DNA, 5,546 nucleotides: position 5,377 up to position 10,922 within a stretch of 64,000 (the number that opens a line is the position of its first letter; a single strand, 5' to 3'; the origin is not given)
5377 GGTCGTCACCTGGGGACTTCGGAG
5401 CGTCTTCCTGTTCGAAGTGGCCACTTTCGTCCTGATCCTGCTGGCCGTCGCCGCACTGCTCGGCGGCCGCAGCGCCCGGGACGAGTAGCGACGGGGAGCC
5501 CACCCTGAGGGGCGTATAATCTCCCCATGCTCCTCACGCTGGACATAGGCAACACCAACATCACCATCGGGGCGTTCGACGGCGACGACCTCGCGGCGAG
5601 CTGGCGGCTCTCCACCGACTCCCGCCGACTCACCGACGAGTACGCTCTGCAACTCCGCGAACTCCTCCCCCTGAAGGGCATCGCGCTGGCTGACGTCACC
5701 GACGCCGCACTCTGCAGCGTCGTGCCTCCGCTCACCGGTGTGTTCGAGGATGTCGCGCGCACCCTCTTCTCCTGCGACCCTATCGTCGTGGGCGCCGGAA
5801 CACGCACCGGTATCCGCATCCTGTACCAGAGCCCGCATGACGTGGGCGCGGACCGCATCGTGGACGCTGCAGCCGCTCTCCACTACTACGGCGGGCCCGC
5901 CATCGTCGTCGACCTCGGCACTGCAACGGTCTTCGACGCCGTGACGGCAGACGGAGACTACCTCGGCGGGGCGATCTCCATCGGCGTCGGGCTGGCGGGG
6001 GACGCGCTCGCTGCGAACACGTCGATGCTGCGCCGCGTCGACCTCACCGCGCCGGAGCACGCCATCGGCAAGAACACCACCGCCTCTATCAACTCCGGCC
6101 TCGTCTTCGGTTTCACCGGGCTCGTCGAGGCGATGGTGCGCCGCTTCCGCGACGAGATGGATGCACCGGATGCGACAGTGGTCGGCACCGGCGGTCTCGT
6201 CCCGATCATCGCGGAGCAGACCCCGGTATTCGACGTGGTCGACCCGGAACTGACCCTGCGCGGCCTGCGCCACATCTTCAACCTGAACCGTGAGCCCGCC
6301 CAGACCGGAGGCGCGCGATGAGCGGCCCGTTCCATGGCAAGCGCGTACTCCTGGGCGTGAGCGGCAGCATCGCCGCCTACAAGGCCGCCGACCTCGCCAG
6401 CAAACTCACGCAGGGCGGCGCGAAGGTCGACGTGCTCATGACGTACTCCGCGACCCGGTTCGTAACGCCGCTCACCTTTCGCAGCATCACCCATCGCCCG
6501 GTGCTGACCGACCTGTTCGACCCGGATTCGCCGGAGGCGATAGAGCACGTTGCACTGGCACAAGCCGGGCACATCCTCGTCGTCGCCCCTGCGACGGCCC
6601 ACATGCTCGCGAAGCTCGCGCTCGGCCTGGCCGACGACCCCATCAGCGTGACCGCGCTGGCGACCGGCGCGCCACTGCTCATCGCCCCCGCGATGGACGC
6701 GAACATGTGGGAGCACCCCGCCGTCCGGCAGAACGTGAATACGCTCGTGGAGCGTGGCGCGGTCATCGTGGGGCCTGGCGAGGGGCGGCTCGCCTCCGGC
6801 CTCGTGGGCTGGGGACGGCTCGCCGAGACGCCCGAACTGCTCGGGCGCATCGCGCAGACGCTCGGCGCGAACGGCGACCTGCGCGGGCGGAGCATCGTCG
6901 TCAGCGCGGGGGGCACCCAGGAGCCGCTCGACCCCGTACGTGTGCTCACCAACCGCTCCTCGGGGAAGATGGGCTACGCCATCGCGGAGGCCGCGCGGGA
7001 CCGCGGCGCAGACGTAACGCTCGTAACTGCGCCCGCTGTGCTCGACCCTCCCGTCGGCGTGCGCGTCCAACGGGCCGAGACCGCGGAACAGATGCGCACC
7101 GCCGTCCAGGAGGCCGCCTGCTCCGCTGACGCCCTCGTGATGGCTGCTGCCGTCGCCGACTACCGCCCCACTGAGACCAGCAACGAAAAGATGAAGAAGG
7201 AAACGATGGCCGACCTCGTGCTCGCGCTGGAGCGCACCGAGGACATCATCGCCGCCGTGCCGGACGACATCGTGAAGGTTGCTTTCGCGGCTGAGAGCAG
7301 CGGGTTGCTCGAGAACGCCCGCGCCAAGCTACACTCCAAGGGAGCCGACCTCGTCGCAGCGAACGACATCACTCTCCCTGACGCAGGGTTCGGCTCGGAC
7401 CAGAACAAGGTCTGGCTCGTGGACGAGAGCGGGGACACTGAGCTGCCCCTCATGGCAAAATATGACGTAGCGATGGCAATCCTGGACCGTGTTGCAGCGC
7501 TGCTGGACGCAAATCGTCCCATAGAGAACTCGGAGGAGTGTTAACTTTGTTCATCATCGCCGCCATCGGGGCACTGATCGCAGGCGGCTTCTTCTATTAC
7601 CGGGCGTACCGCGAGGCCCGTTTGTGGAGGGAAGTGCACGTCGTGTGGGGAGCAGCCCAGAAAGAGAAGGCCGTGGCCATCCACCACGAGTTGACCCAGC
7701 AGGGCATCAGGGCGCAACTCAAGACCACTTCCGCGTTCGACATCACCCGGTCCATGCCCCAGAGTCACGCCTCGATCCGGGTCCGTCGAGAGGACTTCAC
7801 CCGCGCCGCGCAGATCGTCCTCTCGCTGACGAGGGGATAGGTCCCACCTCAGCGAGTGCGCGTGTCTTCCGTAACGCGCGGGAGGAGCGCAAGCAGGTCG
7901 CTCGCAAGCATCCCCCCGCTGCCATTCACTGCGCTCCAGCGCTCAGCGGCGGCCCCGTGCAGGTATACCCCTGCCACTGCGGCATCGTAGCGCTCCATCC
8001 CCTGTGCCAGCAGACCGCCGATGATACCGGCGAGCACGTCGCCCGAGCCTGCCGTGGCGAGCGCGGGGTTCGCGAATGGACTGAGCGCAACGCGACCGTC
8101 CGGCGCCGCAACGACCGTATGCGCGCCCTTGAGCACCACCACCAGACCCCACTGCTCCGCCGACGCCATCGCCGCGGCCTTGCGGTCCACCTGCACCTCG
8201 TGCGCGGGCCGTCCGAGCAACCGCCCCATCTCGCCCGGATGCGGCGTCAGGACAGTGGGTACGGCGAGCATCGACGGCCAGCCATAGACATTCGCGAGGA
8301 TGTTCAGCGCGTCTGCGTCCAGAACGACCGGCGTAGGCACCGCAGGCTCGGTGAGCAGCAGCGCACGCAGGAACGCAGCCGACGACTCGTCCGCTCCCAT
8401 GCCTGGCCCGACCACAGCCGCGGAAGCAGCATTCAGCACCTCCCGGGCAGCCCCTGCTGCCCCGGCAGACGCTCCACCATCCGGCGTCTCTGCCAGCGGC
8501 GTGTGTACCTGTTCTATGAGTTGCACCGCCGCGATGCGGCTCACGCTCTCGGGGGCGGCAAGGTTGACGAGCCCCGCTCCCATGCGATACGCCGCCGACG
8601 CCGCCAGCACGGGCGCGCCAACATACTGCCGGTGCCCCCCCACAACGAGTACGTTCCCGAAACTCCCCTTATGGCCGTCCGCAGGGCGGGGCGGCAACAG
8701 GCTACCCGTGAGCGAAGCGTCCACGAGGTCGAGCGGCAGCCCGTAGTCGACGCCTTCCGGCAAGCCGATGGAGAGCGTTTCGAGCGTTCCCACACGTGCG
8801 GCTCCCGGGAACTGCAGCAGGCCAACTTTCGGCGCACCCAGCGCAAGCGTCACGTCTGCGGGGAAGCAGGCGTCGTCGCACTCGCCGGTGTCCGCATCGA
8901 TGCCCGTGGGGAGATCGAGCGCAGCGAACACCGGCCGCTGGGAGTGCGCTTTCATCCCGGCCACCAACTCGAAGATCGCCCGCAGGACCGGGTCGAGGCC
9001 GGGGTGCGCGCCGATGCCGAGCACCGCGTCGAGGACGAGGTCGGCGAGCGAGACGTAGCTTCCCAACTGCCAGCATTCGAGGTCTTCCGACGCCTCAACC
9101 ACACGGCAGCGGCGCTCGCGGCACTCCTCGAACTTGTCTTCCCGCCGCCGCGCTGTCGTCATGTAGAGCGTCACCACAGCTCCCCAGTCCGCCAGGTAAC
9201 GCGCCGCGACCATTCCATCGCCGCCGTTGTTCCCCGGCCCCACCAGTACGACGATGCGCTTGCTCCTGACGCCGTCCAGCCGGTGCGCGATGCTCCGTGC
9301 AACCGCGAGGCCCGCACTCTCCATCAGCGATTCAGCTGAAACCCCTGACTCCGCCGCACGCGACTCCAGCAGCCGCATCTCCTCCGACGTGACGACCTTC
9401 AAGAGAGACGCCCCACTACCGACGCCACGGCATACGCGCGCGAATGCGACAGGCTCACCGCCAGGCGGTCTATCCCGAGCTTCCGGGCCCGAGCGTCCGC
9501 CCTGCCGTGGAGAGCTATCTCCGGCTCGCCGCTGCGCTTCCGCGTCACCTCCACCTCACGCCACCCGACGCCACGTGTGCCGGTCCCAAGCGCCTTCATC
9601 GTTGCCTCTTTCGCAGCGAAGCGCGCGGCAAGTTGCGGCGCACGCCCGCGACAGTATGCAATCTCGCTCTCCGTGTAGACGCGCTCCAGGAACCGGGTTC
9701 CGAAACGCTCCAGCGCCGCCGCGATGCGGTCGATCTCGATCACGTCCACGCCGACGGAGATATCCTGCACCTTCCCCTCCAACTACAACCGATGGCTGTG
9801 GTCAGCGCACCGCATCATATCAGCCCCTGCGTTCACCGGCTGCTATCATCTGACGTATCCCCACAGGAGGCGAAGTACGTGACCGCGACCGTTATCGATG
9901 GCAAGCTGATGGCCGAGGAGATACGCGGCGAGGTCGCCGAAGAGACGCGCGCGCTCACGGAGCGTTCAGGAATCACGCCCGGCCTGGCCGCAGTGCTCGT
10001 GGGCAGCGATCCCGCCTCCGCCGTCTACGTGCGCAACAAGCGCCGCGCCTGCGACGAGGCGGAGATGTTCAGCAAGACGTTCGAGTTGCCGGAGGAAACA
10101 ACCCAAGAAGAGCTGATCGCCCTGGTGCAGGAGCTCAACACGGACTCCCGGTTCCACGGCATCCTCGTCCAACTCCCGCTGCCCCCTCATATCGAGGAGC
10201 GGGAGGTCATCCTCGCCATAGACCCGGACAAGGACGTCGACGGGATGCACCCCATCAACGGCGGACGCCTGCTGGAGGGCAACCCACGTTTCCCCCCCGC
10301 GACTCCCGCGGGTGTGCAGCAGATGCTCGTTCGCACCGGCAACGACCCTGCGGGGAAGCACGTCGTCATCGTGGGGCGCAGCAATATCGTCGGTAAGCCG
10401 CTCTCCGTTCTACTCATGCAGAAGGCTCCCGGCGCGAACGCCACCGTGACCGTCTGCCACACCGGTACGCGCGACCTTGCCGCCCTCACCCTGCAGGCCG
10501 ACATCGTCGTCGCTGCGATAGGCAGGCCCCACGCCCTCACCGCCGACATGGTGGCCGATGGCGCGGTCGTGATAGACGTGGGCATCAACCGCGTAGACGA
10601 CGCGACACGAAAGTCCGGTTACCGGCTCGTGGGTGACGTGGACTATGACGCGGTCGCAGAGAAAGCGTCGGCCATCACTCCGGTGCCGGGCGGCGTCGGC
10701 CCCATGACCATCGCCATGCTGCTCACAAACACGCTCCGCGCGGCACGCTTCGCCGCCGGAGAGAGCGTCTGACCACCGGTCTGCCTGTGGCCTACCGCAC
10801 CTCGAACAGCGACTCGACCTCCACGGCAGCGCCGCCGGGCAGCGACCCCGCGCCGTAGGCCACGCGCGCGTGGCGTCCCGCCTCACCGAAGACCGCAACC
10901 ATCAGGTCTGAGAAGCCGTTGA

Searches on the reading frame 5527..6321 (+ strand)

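Call 62: search_protein_families(library=pfam, proteins=[window:5527-6321:+], max_evalue=0.0001)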
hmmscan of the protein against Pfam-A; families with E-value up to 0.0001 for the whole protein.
window:5527-6321:+ (264 aa): 1 family
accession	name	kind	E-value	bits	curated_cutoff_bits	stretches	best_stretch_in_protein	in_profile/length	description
PF03309.20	Pan_kinase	-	3.5e-66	223.4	24.7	1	2-206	1-205/205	Type III pantothenate kinase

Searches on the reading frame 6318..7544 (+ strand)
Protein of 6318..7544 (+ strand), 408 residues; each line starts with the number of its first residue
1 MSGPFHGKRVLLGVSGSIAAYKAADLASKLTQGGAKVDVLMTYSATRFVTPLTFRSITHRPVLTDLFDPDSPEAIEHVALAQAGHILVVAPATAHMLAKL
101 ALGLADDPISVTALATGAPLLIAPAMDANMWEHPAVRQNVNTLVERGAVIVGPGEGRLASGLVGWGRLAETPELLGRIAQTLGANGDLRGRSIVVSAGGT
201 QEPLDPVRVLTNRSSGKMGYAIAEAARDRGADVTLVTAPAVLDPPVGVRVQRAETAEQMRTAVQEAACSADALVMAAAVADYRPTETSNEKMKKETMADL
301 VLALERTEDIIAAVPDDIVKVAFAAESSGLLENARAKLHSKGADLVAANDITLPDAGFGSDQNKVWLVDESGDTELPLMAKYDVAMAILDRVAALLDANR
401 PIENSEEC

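Call 62: search_protein_families(library=pfam, proteins=[window:6318-7544:+], max_evalue=0.0001)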
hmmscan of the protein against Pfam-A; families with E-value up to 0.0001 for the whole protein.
window:6318-7544:+ (408 aa): 2 families
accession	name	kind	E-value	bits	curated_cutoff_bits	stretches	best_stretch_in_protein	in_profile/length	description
PF04127.22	DFP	-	6.9e-65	218.8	22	1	188-368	1-186/186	DNA/pantothenate metabolism flavoprotein C-terminal domain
PF02441.25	Flavoprotein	-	1.6e-30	106.3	22.7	1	8-181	1-161/162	Flavoprotein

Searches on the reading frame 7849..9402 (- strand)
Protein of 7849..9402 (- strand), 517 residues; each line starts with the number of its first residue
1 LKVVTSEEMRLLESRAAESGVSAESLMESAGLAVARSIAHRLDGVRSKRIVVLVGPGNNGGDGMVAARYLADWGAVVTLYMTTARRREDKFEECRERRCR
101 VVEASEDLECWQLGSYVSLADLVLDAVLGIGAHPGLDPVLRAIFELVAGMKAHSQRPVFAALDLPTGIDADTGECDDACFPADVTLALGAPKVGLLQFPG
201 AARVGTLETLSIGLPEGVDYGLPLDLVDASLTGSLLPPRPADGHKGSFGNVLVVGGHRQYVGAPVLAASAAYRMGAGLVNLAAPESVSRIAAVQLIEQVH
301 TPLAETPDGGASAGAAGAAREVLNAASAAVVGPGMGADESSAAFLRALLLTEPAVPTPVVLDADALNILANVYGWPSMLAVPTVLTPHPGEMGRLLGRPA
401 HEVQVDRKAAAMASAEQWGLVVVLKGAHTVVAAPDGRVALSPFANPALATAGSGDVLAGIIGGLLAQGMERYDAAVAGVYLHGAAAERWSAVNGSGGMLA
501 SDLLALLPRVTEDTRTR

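Call 62: search_protein_families(library=pfam, proteins=[window:7849-9402:-], max_evalue=0.0001)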
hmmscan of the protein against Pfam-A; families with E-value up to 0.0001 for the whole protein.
window:7849-9402:- (517 aa): 3 families
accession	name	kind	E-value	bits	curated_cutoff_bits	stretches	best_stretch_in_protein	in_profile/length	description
PF01256.23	Carb_kinase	-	5.9e-56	190.1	27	1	251-508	1-241/242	NAD(P)H-hydrate dehydratase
PF03853.21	YjeF_N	-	2.4e-32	112.7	24.9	1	24-194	2-169/169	YjeF-related protein N-terminus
PF08543.17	Phos_pyr_kin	-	6.5e-05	22.9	27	0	378-495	116-242/246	Phosphomethylpyrimidine kinase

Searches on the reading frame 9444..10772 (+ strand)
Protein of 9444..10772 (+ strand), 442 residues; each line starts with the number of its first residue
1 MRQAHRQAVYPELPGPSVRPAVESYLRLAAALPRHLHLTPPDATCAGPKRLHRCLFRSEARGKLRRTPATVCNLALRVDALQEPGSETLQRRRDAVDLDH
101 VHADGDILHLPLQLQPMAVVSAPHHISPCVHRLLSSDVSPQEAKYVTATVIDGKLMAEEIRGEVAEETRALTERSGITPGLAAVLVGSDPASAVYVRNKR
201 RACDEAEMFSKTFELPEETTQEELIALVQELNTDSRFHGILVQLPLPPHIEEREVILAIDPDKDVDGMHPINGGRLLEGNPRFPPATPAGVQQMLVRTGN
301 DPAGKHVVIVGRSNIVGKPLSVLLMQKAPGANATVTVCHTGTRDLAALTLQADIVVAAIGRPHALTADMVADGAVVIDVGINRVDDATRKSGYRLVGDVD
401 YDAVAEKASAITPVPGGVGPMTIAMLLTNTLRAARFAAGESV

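Call 62: search_protein_families(library=pfam, proteins=[window:9444-10772:+], max_evalue=0.0001)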
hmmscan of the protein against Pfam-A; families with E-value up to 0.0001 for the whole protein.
window:9444-10772:+ (442 aa): 2 families
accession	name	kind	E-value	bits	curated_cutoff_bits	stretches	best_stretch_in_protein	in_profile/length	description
PF02882.25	THF_DHG_CYH_C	-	3.1e-65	218.8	27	1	269-435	1-157/160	Tetrahydrofolate dehydrogenase/cyclohydrolase, NAD(P)-binding domain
PF00763.28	THF_DHG_CYH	-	5.3e-42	143.2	32.8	1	151-266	1-115/115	Tetrahydrofolate dehydrogenase/cyclohydrolase, catalytic domain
